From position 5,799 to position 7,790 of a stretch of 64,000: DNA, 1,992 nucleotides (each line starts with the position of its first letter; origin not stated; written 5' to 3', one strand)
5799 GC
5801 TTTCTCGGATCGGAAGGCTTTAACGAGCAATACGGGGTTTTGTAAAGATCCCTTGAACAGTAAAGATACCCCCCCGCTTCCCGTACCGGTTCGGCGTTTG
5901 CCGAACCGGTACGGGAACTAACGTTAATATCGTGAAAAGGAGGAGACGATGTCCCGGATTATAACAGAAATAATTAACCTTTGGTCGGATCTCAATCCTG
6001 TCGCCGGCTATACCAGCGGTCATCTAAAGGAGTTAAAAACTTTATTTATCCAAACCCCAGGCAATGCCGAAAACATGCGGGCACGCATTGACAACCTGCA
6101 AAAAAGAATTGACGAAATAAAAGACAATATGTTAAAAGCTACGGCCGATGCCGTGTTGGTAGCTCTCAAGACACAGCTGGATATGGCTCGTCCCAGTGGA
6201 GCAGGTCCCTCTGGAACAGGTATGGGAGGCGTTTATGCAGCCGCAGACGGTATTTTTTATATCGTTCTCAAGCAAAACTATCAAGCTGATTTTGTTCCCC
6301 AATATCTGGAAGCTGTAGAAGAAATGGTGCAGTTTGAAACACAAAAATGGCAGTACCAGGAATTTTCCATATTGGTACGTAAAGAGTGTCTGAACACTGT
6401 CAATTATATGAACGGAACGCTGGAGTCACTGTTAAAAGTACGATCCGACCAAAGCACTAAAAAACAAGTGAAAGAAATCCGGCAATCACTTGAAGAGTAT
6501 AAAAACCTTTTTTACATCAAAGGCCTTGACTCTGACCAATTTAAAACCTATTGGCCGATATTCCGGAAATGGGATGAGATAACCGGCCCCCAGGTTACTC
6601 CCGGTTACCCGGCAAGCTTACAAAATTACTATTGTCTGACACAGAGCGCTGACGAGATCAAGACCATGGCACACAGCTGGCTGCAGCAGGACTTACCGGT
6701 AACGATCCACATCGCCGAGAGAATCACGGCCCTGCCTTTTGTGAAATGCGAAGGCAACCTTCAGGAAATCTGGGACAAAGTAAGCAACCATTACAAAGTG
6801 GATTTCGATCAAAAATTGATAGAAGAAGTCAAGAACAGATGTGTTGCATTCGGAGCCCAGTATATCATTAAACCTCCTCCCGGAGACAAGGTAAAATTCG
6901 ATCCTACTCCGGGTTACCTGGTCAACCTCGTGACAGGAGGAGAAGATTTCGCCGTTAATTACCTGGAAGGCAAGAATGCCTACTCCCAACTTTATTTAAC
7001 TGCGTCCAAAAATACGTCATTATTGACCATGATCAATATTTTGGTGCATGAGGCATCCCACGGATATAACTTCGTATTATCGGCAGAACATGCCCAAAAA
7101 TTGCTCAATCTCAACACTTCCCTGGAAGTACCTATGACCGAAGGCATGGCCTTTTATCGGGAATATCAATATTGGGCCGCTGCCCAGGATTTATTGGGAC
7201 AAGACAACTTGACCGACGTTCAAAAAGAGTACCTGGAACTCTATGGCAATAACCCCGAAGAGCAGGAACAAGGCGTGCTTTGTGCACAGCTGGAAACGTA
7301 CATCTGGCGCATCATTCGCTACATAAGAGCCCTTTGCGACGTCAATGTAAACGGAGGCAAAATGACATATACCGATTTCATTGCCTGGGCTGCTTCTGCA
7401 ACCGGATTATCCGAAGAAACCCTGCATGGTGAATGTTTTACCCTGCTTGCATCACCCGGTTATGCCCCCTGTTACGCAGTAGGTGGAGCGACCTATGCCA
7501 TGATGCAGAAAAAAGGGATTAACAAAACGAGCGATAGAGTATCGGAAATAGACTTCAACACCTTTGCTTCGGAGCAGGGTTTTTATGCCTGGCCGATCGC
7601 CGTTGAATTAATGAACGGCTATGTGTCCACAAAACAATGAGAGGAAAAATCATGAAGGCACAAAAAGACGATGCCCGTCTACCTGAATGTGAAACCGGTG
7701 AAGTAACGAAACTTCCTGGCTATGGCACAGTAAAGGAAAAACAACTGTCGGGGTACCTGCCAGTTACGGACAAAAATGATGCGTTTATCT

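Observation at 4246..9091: radC-targeted islet encoding a histidine decarboxylase and two peptidases: a possible peptide-to-histamine module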

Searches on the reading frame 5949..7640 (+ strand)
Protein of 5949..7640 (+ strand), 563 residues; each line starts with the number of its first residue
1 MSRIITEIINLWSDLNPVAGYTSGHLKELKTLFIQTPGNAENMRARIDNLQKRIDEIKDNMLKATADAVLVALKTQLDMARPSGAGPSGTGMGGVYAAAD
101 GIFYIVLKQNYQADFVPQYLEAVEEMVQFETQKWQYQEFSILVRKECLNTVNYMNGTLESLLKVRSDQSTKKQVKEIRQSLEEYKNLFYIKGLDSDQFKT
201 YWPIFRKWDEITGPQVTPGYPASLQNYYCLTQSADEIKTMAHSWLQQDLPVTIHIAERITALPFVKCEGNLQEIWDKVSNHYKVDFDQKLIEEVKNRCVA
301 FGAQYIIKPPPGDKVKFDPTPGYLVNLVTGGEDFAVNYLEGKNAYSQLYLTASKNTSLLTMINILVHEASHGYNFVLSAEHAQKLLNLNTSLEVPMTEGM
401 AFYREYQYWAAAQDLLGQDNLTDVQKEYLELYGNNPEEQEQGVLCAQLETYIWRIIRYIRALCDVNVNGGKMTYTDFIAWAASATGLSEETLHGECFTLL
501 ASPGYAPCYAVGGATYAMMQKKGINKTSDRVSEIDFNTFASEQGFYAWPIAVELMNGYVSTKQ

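Call 4: search_protein_families(library=pfam, proteins=[window:5949-7640:+], max_evalue=0.01)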
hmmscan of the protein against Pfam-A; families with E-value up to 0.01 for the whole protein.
window:5949-7640:+ (563 aa): 1 family
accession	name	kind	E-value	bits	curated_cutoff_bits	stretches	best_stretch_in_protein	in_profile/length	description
PF05960.17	DUF885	-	1.4e-09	38.6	32.4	1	221-540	219-517/532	Bacterial protein of unknown function (DUF885)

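Call 8: search_protein_families(library=ncbifam, proteins=[window:5949-7640:+], max_evalue=0.01)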
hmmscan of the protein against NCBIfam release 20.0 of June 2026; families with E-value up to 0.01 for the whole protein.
window:5949-7640:+ (563 aa): 0 families

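Call 23: search_solved_structures(query=window:5949-7640:+, max_evalue=1, show_alignments=1)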
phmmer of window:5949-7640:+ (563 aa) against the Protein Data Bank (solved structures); distinct sequences matched with E-value up to 1: 0.
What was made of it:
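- Tried and rejected: Sequence search of PDB with the DUF885-like protein: nothing at E <= 1 (call 23).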

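Call 25: find_homologous_proteins(query=window:5949-7640:+, max_evalue=0.001)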
Query window:5949-7640:+ (563 aa): 126 proteins with E <= 0.001 among 8000 candidates; the best 120 are listed.
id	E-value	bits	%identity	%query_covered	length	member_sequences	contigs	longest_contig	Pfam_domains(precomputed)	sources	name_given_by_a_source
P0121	0.0e+0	1293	99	100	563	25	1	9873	PF05960.18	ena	-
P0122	9.9e-293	990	78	100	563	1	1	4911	-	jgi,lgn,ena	-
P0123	4.3e-290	981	75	99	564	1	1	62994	PF05960.18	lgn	-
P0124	1.0e-287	973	77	99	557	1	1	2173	-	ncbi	-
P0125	7.0e-287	971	76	100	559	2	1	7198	PF05960.18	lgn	-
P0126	1.9e-284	963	76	100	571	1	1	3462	-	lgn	-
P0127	1.6e-251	854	66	100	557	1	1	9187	PF05960.18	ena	-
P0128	3.8e-251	853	67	99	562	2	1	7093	PF05960.18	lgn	-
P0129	2.8e-249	847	67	99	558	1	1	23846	PF05960.18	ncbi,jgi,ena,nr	ncbi:MAG TPA: hypothetical protein VMW27_17665 [Thermoanaerobaculia bacterium]|nr:hypothetical prote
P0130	5.3e-249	846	67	100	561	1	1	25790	PF05960.18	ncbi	ncbi:MAG TPA: hypothetical protein VFZ66_21145 [Herpetosiphonaceae bacterium]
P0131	5.4e-246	836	66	100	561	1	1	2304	PF05960.18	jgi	jgi:hypothetical protein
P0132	5.8e-246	836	67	100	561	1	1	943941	-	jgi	jgi:hypothetical protein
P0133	6.0e-246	836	66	99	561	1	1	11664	PF05960.18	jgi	jgi:Bacterial protein of unknown function (DUF885)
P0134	1.5e-242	824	65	99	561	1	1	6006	PF05960.18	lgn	-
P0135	1.9e-241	821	65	99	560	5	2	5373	PF05960.18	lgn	-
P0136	1.9e-241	821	66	99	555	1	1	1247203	-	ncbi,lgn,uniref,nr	ncbi:hypothetical protein [Pedobacter nototheniae]|uniref:hypothetical protein n=1 Tax=Pedobacter no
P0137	3.2e-240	817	65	99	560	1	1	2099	PF05960.18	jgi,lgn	jgi:hypothetical protein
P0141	5.0e-237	806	64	100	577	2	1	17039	PF05960.18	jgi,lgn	jgi:hypothetical protein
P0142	3.1e-236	803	63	100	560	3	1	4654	PF05960.18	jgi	-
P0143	3.1e-236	803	64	99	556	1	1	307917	PF05960.18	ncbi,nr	ncbi:MAG: hypothetical protein JST68_22015 [Bacteroidetes bacterium]|nr:hypothetical protein [Bacter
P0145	4.7e-235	800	63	99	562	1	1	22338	PF05960.18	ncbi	-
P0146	4.8e-233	793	63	99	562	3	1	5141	PF05960.18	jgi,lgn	jgi:hypothetical protein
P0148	4.0e-231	787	64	99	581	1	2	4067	PF05960.18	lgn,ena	-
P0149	1.4e-230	785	62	99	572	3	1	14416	PF05960.18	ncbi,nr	ncbi:MAG TPA: hypothetical protein VG452_08095 [Egibacteraceae bacterium]|nr:hypothetical protein [E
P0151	4.6e-230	783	63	100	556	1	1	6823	PF05960.18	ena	-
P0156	3.8e-228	777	62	99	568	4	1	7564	PF05960.18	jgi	jgi:hypothetical protein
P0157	5.1e-228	776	63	99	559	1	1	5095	PF05960.18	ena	-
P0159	1.7e-225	768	60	100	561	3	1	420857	PF05960.18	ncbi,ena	-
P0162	3.2e-224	764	62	98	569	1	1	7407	PF05960.18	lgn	-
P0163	1.0e-221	756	61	99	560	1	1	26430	PF05960.18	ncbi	-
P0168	1.3e-219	749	61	99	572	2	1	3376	PF05960.18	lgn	-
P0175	2.3e-208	712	59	98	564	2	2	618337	-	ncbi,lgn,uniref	ncbi:hypothetical protein WNZ15_17235 [Roseibium sp. AS2]|uniref:hypothetical protein n=1 Tax=Roseib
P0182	1.8e-205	702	71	78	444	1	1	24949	PF05960.18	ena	-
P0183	4.7e-205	701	57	97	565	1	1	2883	PF05960.18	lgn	-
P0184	5.5e-205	700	57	98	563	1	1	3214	PF05960.18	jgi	jgi:hypothetical protein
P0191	4.5e-200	684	56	100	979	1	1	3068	PF00450.29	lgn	-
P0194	2.2e-198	679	65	83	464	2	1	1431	PF05960.18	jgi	jgi:hypothetical protein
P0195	3.1e-198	678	55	99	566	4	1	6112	PF05960.18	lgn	-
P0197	7.3e-198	677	55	97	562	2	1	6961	PF05960.18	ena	-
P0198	2.0e-197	675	54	99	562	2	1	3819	PF05960.18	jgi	jgi:hypothetical protein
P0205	2.9e-194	665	55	97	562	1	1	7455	PF05960.18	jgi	jgi:hypothetical protein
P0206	5.2e-193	661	55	97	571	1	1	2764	PF05960.18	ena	-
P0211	9.0e-191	653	53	100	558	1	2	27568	PF05960.18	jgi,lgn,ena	-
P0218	1.1e-188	647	54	99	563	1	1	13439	PF05960.18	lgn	-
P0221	7.3e-188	644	54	99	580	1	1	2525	PF05960.18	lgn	-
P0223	2.3e-187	642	55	97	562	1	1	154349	PF05960.18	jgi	jgi:hypothetical protein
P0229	2.1e-170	586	55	84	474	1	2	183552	PF05960.18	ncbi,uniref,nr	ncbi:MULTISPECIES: hypothetical protein [Nocardioides]|uniref:Peptidase M3A/M3B catalytic domain-con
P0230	1.4e-168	580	52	54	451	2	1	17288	PF05960.18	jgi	jgi:hypothetical protein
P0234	7.7e-138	479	60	66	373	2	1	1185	PF05960.18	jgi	jgi:hypothetical protein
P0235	2.6e-135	470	44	98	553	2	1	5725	PF05960.18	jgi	jgi:hypothetical protein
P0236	1.3e-133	465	58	66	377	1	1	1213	PF05960.18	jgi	-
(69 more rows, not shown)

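Call 27: find_related_loci(query=A3, collection=metagenome_contigs, flank=7000)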
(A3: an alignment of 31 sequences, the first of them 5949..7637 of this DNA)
Query A3 (563 aa) in metagenome_contigs; peptide patterns used: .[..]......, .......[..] (x = any residue, [..] = any of these).
314 stretches matched a pattern; 23 encode a relative of the query (tblastn E <= 1e-3); 23 distinct loci.
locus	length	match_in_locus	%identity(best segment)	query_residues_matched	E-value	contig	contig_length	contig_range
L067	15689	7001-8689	100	1-563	0e+0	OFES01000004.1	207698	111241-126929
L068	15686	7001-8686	99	1-562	0e+0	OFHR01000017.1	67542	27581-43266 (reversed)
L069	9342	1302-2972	77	1-562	0e+0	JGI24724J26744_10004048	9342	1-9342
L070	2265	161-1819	67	1-558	0e+0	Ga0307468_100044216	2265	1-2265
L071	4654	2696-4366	63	1-562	0e+0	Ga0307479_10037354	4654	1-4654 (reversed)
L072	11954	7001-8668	63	5-562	0e+0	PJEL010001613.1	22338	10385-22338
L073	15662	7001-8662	62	1-560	0e+0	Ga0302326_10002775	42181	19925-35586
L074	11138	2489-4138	59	1-555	0e+0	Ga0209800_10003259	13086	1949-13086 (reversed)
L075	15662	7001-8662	63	1-559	0e+0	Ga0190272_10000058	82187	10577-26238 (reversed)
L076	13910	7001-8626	57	4-550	0e+0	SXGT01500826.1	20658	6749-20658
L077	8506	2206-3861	54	4-560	0e+0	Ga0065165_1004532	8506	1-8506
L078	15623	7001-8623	56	3-548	0e+0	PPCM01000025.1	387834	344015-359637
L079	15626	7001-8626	54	4-550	0e+0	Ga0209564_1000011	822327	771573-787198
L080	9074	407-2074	53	2-562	0e+0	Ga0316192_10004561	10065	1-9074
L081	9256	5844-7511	53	2-562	0e+0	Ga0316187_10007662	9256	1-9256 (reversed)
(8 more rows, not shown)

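Call 32: search_solved_structures(query=L078:5086-6879:+, max_evalue=0.01, show_alignments=1)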
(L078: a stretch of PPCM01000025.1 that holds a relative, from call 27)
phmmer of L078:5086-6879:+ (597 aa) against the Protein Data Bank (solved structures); distinct sequences matched with E-value up to 0.01: 5.
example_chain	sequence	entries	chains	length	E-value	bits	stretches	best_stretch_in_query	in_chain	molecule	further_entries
9jer_A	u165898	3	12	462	3e-26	95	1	117-420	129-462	L-tryptophan decarboxylase PsiD-like domain-containing protein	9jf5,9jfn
8zia_I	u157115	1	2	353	2.2e-23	85.6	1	118-419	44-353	L-tryptophan decarboxylase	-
8x4q_A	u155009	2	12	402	3.4e-23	85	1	118-419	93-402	L-tryptophan decarboxylase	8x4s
7cnw_A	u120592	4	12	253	1.4e-08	36.7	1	206-393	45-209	Phosphatidylserine decarboxylase beta chain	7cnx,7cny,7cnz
6l06_A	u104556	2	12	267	1.7e-08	36.4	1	206-393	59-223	Phosphatidylserine decarboxylase beta chain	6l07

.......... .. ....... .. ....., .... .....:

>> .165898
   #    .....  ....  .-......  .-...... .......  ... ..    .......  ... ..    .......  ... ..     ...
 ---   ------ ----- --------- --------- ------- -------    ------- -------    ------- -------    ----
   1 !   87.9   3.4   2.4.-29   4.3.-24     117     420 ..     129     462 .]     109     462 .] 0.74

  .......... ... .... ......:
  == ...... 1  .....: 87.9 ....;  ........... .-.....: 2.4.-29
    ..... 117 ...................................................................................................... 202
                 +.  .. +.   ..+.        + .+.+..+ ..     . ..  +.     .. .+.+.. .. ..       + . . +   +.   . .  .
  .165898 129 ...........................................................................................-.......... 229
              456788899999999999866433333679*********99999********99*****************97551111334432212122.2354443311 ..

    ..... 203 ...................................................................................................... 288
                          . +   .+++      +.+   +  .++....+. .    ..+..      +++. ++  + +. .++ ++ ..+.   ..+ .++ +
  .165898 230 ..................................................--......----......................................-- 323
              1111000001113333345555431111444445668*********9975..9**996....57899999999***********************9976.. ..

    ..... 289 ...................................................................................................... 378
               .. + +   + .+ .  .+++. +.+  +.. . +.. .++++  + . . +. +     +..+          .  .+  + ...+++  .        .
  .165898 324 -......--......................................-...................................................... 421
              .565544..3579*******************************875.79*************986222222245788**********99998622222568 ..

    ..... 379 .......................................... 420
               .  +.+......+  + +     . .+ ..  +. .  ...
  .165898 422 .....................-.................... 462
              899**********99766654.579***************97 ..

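Call 33: search_protein_families(library=pfam, proteins=[L078:5086-6879:+, L073:9915-11261:+, L074:1106-2440:+, L071:565-2151:+, L069:4527-6386:+, L069:6386-7171:+, L069:7168-8436:+], max_evalue=0.001)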
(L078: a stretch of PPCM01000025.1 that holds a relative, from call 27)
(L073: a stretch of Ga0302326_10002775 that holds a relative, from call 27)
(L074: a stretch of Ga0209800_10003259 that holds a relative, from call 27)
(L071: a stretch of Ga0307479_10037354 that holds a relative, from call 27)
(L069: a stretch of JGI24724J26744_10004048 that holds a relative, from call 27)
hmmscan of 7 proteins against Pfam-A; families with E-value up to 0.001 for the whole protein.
L078:5086-6879:+ (597 aa): 2 families
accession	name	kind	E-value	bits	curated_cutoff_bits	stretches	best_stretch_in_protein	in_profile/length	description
PF02666.20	PS_Dcarbxylase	-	2.9e-32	112.4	22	1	224-429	1-177/198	Phosphatidylserine decarboxylase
PF12588.13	PSDC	-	5.7e-23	82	23.4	1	67-204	2-136/138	Phophatidylserine decarboxylase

L073:9915-11261:+ (448 aa): 2 families
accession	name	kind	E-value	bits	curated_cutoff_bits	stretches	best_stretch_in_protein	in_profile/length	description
PF02666.20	PS_Dcarbxylase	-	1.6e-26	93.6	22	1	199-402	1-176/198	Phosphatidylserine decarboxylase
PF12588.13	PSDC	-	3.2e-24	86.1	23.4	1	43-180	2-137/138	Phophatidylserine decarboxylase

L074:1106-2440:+ (444 aa): 1 family
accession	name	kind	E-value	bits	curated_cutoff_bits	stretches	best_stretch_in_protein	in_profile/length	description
PF04916.18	Phospholip_B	-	1.9e-14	53.7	27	1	135-407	161-454/487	Phospholipase B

L071:565-2151:+ (528 aa): 1 family
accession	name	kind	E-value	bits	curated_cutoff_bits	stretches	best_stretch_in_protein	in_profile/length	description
PF00450.28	Peptidase_S10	-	1.1e-15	58.4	21.9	1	68-201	21-147/420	Serine carboxypeptidase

L069:4527-6386:+ (619 aa): 4 families
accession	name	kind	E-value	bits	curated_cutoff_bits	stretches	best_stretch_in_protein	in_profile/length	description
PF07693.20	KAP_NTPase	-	1.3e-64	218.7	20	1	18-382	5-289/293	KAP family P-loop domain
PF13191.12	AAA_16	-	6.9e-06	27.1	32.6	1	31-217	23-143/167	AAA ATPase domain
PF13401.12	AAA_22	-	7.5e-05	23.5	27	0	181-233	64-107/130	AAA domain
PF24883.2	NPHP3_N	-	0.00018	22.1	24.8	0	37-90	27-80/164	Nephrocystin 3, N-terminal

L069:6386-7171:+ (261 aa): 0 families

L069:7168-8436:+ (422 aa): 1 family
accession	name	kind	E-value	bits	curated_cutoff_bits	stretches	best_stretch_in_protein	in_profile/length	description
PF06508.19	QueC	-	7.2e-05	22.8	22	0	269-345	135-209/210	Queuosine biosynthesis protein QueC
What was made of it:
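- Tried and rejected: One relative (L069) has a KAP-NTPase gene and a weak, below-cutoff QueC-like match next to the cassette (call 33), which more likely marks a variable region.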

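Call 44: predict_structure(alignment_id=A3)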
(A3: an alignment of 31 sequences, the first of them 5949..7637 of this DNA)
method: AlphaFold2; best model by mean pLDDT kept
length: 563 residues; sequences in the alignment: 31
mean_pLDDT: 92.8   pTM: 0.92
mean pLDDT of the five models: 92.8, 91.9, 91.5, 90.4, 89.8
residues with pLDDT >= 90: 475; 70-90: 70; 50-70: 17; < 50: 1
segments of 3 or more residues with pLDDT < 50: none
pLDDT, mean of each block of 10 residues (from residue 1): 91 96 96 96 98 97 97 92 75 88 96 98 98 94 94 97 97 98 97 94 96 91 94 96 96 97 87 94 88 93 93 87 83 92 93 79 92 95 94 93 94 96 97 96 97 95 96 97 97 90 90 91 69 93 96 92 54
secondary structure, 60 per line:
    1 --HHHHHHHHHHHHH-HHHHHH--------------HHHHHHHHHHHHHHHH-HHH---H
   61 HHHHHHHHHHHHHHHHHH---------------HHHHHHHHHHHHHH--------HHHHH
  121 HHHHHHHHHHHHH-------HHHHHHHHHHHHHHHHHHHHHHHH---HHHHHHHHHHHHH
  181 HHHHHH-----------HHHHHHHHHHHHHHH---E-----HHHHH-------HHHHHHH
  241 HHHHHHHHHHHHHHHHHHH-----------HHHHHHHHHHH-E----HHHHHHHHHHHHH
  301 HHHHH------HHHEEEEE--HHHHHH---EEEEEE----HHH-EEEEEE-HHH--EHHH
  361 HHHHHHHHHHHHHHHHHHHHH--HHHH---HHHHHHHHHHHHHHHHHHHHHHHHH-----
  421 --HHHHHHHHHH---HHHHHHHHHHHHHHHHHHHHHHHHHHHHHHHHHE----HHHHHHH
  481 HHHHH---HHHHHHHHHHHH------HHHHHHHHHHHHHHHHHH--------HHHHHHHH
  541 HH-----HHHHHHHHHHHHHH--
elements in order: H3-15 H17-22 H37-52 H60-78 H94-107 H116-133 H141-164 H168-186 H198-212 H222-226 H234-259 H271-281 H288-305 E315-319 H322-327 E331-336 E345-350 H358-381 H384-387 H391-415 H423-432 H436-468 H474-485 H489-500 H507-524 H533-542 H548-561
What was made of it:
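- On DUF885 (PF05960): AF2 model pLDDT 92.8 (call 44).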

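Call 47: fold_search(model_id=the predicted structure, library=pdb)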
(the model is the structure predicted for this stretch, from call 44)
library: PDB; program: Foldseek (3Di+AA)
matches with E <= 10: 573; with E <= 0.001: 6
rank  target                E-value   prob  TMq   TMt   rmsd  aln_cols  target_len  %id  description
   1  3o0y_A                6.7e-11  1.00  0.65  0.62   7.5       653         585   10  The crystal structure of the putative lipoprotein from Colwellia psychrerythraea (released 2010-09-22)
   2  3o0y_B                2.4e-10  1.00  0.66  0.64   6.6       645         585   12  The crystal structure of the putative lipoprotein from Colwellia psychrerythraea (released 2010-09-22)
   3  3iuk_B                1.9e-09  1.00  0.58  0.59   8.0       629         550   14  Crystal structure of putative bacterial protein of unknown function (DUF885, PF05960.1, ) from Arthrobacter aurescens  (released 2009-10-27)
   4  3iuk_A                2.1e-09  1.00  0.62  0.63   7.0       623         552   15  Crystal structure of putative bacterial protein of unknown function (DUF885, PF05960.1, ) from Arthrobacter aurescens  (released 2009-10-27)
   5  3u24                  4.3e-08  1.00  0.67  0.68   6.0       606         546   13  The structure of a putative lipoprotein of unknown function from Shewanella oneidensis. (released 2012-05-09)
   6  9gbo_A                5.2e-04  1.00  0.45  0.44  13.0       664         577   12  Human Angiotensin-1 converting enzyme C-domain in complex with a diprolyl inhibitor- SG16 (released 2025-01-22)
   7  2y3u                  2.3e-03  0.66  0.14  0.12  27.6       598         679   12  Crystal structure of apo collagenase G from Clostridium histolyticum at 2.55 Angstrom resolution (released 2011-09-28)
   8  7q4d_A                3.2e-03  0.99  0.35  0.33  15.7       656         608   10  Local refinement structure of the two interacting N-domains of full-length, dimeric, soluble somatic angiotensin I-con (released 2022-07-20)
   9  5lv0_B                4.3e-03  1.00  0.43  0.38  16.5       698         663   12  Structure of Human Neurolysin (E475Q) in complex with amyloid-beta 35-40 peptide product (released 2017-12-06)
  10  8qah_B                1.1e-02  0.66  0.15  0.18  20.3       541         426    9  X-ray crystal structure of a de novo designed single-chain parallel coiled-coil alpha-helical barrel with 8 inner heli (released 2024-07-03)
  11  8qah_A                1.2e-02  0.60  0.15  0.18  21.7       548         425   11  X-ray crystal structure of a de novo designed single-chain parallel coiled-coil alpha-helical barrel with 8 inner heli (released 2024-07-03)
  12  4are                  1.9e-02  0.35  0.14  0.12  29.0       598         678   12  Crystal structure of the collagenase Unit of collagenase G from Clostridium histolyticum at 2.19 angstrom resolution. (released 2013-06-05)
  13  2qr4_B                4.1e-02  0.85  0.27  0.29  18.8       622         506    9  Crystal structure of oligoendopeptidase-F from Enterococcus faecium (released 2007-08-14)
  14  8cws_A                4.1e-02  0.38  0.13  0.16  25.0       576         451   12  Accurate computational design of genetically encoded 3D protein crystals (released 2023-11-01)
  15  4u1d_A                5.1e-02  0.23  0.13  0.15  27.2       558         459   13  Structure of the PCI domain of translation initiation factor eIF3a (released 2014-09-10)
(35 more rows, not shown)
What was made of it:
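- On DUF885 (PF05960): The best PDB matches are 3O0Y, 3IUK and 3U24, TM 0.58-0.68, E 7e-11 to 4e-8 (call 47).
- The fold relatives of the zinc enzyme are oligopeptidases (call 47).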

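Call 53: find_encoding_contigs(protein=P0136, flank=6000, max_places=1)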
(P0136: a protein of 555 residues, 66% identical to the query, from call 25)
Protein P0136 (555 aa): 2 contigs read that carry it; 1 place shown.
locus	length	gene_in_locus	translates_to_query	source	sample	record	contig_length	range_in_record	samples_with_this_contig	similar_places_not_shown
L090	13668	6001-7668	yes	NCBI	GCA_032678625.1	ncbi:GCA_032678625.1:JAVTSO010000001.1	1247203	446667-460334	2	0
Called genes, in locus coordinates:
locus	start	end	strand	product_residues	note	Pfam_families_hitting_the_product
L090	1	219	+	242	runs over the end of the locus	-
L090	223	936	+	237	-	-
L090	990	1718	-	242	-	PF14622:Ribonucleas_3_3, PF22935:RM44_endonuclase, PF00636:Ribonuclease_3, PF00035:dsrm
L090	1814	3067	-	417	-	PF00109:ketoacyl-synt, PF02801:Ketoacyl-synt_C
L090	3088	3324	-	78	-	PF00550:PP-binding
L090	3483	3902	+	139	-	-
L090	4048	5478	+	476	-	PF00224:PK, PF02887:PK_C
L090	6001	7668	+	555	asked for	-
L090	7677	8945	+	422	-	PF00450:Peptidase_S10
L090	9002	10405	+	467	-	PF12588:PSDC, PF02666:PS_Dcarbxylase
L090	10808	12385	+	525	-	PF00999:Na_H_Exchanger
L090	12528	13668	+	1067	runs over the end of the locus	PF01326:PPDK_N, PF05724:TPMT (weak), PF08241:Methyltransf_11, PF08242:Methyltransf_12 (faint), PF13489:Methyltransf_23 (weak), PF13649:Methyltransf_25, PF27448:Rph_4th, PF00391:PEP-utilizers, +1 more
